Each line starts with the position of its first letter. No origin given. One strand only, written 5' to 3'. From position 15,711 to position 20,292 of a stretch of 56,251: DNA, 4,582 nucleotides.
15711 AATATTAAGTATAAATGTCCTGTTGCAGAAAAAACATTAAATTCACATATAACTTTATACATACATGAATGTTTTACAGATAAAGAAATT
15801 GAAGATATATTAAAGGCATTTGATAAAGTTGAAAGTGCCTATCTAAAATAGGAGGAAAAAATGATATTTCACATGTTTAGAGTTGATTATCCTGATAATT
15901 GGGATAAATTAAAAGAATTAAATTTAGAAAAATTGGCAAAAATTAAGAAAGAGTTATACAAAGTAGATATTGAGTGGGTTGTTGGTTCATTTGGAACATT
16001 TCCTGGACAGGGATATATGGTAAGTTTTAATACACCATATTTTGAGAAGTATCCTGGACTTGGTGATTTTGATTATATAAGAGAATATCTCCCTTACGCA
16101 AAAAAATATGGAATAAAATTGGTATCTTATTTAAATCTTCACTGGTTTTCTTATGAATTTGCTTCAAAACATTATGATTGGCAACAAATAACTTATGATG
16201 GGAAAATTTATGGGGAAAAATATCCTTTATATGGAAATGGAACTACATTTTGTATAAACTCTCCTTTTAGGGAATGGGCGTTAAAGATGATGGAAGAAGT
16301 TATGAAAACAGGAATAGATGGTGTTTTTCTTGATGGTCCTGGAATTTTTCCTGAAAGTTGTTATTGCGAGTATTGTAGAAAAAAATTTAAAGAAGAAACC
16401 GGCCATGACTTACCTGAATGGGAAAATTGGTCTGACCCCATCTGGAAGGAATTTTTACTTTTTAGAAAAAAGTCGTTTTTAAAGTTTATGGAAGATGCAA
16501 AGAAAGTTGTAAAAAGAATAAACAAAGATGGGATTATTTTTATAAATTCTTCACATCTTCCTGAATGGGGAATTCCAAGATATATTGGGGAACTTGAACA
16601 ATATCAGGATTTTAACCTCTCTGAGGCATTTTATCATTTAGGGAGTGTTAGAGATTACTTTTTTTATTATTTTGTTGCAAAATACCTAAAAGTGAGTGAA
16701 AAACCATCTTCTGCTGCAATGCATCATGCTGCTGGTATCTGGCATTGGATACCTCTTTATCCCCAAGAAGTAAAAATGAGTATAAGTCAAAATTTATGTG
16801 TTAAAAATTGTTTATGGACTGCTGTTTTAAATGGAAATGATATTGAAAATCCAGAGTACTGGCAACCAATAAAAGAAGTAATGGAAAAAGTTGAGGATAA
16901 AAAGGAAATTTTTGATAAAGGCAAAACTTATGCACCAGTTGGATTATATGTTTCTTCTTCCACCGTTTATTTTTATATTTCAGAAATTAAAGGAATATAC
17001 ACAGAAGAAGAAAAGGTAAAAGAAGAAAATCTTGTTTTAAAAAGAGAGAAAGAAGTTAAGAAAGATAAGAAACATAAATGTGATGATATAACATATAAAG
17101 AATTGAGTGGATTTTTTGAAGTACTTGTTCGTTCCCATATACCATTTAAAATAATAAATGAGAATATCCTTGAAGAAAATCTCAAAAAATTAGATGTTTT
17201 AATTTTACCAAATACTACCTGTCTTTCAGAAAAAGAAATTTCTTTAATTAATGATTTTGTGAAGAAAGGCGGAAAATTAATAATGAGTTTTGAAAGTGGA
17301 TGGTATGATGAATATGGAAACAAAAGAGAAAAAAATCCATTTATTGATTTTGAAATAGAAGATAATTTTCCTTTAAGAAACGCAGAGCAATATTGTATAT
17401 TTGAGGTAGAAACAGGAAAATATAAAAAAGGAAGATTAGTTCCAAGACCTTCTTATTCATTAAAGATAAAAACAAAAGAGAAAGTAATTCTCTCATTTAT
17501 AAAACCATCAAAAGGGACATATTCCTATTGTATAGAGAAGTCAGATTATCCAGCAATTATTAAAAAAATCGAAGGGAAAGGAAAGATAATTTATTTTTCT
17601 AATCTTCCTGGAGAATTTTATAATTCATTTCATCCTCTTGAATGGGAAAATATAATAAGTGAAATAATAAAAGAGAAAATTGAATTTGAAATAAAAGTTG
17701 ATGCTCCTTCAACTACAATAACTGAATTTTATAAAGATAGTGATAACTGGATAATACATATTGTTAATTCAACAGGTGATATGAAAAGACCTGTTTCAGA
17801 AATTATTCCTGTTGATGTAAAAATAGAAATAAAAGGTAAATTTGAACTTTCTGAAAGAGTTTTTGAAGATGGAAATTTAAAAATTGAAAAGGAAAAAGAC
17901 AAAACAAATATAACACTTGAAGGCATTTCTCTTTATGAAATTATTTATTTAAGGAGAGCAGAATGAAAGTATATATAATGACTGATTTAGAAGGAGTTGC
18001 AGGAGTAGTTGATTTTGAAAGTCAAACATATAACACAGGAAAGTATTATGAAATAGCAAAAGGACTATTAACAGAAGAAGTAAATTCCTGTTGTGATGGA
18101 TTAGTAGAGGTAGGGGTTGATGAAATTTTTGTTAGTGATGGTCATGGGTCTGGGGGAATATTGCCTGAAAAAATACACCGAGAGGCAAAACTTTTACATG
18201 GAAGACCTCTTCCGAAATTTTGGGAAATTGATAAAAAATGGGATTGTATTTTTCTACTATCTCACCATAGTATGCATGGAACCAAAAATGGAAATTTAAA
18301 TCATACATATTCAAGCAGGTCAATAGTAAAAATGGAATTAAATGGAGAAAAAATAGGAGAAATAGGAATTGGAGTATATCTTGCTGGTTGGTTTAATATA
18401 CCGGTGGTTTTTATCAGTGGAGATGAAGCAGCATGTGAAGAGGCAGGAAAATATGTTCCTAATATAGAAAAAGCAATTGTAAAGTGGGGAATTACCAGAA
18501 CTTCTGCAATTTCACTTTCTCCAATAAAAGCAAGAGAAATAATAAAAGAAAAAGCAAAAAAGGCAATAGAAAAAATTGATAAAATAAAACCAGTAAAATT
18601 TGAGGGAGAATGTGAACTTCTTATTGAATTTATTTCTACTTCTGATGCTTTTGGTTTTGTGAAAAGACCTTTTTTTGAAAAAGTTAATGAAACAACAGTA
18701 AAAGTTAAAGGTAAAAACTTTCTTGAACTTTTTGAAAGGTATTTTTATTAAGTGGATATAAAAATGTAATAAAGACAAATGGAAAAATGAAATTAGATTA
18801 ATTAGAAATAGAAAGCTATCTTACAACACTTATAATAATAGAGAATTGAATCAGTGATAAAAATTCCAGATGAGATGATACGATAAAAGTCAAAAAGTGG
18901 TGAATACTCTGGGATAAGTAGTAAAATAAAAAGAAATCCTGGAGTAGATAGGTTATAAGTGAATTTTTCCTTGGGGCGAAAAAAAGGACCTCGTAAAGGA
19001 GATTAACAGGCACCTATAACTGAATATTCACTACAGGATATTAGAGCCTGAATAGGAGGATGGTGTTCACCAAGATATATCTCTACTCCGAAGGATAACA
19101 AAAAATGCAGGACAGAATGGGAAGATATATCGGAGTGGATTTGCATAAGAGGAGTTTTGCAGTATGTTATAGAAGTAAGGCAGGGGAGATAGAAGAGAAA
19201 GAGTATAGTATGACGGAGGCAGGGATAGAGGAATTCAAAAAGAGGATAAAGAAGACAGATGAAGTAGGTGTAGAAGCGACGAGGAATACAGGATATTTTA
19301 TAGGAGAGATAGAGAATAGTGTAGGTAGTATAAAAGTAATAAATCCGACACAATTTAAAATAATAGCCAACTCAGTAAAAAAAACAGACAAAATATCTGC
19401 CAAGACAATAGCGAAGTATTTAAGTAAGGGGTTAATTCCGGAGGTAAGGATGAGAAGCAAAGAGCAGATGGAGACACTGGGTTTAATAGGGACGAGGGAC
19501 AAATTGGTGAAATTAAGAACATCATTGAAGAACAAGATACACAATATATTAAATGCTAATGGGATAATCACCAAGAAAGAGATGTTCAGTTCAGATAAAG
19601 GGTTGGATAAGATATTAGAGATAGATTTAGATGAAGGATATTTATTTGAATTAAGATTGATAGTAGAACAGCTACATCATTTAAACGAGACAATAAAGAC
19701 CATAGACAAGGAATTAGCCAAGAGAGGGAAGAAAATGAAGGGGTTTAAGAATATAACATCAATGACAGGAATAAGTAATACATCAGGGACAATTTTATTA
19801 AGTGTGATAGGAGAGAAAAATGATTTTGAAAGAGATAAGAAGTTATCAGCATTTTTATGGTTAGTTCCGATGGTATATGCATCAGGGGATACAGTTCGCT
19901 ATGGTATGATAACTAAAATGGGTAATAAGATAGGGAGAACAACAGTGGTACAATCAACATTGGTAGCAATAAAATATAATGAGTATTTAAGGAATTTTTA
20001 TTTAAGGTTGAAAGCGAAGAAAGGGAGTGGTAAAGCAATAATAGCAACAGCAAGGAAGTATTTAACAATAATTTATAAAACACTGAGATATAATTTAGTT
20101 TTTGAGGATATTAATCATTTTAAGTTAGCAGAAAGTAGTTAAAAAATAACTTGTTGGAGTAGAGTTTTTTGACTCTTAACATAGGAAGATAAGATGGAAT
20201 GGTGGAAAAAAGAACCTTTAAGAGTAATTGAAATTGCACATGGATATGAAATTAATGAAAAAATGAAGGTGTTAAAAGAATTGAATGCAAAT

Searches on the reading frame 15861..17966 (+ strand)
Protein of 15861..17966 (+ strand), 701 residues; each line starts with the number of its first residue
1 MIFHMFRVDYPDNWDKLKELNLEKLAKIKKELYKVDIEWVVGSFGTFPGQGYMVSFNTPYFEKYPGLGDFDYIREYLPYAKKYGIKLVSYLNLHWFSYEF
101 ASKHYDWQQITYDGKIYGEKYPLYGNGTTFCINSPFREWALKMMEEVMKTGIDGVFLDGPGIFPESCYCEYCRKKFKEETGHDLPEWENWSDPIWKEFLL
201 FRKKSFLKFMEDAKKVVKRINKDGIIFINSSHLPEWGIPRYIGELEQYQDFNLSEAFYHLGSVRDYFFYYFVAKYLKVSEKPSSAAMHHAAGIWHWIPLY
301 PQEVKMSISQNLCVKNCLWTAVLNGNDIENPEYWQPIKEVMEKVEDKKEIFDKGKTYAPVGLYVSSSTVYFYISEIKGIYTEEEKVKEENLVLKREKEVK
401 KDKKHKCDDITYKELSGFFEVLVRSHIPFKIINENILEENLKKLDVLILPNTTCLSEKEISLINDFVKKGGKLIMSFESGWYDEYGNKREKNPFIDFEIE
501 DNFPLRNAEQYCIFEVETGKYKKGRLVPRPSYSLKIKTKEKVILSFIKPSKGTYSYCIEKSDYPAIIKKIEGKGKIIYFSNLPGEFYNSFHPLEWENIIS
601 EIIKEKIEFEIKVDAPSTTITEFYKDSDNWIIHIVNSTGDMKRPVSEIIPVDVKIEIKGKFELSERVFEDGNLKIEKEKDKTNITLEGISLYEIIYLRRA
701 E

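Call 91: search_protein_families(library=pfam, proteins=[window:15861-17966:+], max_evalue=0.0001)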
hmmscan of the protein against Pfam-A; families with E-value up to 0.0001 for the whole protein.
window:15861-17966:+ (701 aa): 3 families
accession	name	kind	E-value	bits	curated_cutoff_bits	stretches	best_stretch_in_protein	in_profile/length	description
PF14871.12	GHL6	-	3.8e-16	59.9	35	1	51-158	26-131/132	Hypothetical glycosyl hydrolase 6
PF08532.16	Glyco_hydro_42M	-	2.6e-10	40.6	25.8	1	405-580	22-185/207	Beta-galactosidase trimerisation domain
PF09822.16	ABC_transp_aux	-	6.9e-05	22.7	34.7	1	429-480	29-83/288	ABC-type uncharacterized transport system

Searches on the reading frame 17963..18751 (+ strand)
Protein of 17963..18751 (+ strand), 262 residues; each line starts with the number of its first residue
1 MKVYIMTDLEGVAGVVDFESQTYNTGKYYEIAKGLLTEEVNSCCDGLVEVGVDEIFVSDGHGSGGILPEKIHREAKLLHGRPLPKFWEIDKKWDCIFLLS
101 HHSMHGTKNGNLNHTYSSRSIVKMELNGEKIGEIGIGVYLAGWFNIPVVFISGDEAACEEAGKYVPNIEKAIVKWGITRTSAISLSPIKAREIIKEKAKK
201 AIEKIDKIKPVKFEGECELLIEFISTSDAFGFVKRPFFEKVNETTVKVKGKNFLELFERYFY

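Call 91: search_protein_families(library=pfam, proteins=[window:17963-18751:+], max_evalue=0.0001)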
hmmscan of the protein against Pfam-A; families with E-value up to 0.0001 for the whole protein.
window:17963-18751:+ (262 aa): 1 family
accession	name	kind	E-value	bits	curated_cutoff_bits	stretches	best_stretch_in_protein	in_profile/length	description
PF04951.18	Peptidase_M55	-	8e-70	235.7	25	1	1-258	1-260/264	D-aminopeptidase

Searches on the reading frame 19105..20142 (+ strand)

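Call 91: search_protein_families(library=pfam, proteins=[window:19105-20142:+], max_evalue=0.0001)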
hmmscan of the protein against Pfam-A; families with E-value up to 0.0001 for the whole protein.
window:19105-20142:+ (345 aa): 2 families
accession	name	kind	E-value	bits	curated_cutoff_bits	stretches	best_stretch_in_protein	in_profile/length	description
PF01548.23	DEDD_Tnp_IS110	-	2.9e-16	60.1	29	1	9-150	1-151/155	Transposase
PF02371.22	Transposase_20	-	6.5e-14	52.5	21.3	1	216-299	3-86/87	Transposase IS116/IS110/IS902 family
